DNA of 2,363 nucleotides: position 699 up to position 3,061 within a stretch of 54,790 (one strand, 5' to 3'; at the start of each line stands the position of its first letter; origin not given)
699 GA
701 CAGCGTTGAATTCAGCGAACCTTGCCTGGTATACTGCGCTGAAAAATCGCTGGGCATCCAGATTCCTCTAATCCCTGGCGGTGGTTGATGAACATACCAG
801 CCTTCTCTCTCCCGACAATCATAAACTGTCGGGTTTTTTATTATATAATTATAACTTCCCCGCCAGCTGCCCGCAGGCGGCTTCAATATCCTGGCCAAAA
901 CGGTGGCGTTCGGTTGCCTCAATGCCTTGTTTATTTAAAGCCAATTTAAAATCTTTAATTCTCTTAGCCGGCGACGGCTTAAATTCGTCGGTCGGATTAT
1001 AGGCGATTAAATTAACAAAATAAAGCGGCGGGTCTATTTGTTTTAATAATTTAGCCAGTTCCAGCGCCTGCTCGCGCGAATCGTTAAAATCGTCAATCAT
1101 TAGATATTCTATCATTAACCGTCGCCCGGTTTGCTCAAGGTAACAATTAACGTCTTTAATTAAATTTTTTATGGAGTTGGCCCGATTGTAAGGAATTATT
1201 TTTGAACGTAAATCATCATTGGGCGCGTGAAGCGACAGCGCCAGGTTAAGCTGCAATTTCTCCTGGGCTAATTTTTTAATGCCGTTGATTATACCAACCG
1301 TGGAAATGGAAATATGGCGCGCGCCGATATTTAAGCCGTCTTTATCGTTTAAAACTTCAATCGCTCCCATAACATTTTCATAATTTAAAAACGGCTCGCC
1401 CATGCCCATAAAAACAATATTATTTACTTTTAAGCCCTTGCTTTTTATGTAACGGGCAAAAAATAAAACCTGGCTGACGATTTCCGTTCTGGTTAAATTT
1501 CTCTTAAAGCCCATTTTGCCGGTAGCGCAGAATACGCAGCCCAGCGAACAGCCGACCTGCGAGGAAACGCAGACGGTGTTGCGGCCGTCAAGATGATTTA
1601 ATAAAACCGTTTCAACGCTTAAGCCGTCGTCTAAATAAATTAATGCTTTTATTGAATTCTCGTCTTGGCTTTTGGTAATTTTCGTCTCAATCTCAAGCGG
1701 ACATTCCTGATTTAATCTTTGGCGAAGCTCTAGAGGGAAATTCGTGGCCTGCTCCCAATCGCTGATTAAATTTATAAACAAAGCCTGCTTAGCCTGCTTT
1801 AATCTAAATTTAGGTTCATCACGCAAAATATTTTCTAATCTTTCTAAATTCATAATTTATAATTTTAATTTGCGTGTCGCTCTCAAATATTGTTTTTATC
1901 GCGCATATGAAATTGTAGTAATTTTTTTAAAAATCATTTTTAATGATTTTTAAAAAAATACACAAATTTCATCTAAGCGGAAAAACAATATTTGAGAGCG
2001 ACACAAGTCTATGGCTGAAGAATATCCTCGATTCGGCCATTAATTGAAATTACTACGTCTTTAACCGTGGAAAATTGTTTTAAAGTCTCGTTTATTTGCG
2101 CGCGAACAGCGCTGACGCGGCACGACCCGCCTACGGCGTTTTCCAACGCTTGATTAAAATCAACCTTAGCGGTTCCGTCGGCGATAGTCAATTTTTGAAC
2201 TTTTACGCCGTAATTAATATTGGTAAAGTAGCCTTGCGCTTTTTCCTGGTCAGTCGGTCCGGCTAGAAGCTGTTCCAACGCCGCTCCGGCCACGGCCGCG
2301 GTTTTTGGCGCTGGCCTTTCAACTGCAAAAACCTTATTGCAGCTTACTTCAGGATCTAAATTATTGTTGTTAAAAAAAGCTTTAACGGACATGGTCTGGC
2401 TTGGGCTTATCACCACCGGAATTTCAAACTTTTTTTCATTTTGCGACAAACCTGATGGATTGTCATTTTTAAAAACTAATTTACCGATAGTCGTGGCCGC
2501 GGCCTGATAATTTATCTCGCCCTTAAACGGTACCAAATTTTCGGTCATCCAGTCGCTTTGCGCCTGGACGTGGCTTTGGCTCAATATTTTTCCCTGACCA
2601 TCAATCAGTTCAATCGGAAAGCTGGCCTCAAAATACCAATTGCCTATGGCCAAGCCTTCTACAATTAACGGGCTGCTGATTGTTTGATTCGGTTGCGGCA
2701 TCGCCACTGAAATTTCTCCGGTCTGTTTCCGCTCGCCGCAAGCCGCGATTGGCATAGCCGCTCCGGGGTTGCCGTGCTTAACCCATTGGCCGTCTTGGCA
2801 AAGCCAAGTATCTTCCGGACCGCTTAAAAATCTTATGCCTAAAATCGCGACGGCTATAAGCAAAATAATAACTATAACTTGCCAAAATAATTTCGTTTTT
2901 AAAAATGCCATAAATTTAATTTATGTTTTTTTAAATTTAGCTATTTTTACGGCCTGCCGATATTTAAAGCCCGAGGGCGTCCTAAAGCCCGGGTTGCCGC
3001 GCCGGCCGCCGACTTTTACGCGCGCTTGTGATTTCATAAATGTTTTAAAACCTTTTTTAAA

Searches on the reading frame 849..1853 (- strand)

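Call 91: search_protein_families(library=pfam, proteins=[window:849-1853:-], max_evalue=0.001)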
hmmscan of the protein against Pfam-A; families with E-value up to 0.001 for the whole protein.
window:849-1853:- (334 aa): 1 family
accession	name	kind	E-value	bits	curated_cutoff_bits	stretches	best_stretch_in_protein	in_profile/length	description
PF04055.27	Radical_SAM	-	3.8e-13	50.4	29.5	1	97-266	2-165/166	Radical SAM superfamily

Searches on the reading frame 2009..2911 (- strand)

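Call 91: search_protein_families(library=pfam, proteins=[window:2009-2911:-], max_evalue=0.001)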
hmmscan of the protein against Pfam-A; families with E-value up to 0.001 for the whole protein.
window:2009-2911:- (300 aa): 2 families
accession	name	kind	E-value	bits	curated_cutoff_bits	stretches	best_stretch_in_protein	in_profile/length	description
PF10646.14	Germane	-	9.7e-17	62.1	23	1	197-293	18-114/117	Sporulation and spore germination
PF10648.15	Gmad2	-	7e-14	52.3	25.7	1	67-153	2-83/86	Immunoglobulin-like domain of bacterial spore germination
